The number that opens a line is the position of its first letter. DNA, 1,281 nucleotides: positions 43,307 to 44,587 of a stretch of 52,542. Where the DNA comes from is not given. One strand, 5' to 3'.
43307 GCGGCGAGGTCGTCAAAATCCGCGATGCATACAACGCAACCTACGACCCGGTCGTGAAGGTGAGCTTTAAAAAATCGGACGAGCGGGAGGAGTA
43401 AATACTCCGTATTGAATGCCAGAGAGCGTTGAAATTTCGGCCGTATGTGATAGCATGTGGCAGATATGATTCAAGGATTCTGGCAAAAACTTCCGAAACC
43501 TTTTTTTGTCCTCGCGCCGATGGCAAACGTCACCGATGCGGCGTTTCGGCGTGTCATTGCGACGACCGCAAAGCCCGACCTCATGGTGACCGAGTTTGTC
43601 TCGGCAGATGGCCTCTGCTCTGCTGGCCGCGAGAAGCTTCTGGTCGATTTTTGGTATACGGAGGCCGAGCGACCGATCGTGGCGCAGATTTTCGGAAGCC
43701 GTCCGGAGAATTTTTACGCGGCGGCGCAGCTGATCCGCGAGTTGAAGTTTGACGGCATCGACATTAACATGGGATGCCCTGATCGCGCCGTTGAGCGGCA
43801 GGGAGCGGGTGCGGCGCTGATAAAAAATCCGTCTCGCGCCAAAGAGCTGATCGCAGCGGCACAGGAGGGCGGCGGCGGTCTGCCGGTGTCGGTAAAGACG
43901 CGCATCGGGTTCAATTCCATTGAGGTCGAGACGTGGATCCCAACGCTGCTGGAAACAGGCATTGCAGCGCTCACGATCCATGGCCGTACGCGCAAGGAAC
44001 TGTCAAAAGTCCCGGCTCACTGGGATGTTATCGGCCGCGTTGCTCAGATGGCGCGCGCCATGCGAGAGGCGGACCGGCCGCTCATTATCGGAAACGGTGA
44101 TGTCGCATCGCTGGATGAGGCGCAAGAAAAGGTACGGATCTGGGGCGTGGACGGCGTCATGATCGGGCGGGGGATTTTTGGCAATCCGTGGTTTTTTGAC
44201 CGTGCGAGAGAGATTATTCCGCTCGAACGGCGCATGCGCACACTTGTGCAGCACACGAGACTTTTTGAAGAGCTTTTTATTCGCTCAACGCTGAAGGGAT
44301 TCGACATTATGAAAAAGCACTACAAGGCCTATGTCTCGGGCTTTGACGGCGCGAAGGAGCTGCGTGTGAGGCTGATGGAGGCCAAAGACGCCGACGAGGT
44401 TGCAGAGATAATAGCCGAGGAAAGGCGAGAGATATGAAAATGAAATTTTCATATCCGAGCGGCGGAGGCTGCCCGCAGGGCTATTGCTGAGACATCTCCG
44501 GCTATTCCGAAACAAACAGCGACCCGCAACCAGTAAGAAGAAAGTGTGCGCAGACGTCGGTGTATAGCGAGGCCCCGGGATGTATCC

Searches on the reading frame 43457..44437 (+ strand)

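Call 25: search_protein_families(library=pfam, proteins=[window:43457-44437:+], max_evalue=0.001)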
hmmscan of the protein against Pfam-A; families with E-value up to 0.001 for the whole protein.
window:43457-44437:+ (326 aa): 1 family
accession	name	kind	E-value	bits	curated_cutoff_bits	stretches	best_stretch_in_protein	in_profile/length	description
PF01207.24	Dus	-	1e-60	206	20.4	1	19-317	2-300/311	Dihydrouridine synthase (Dus)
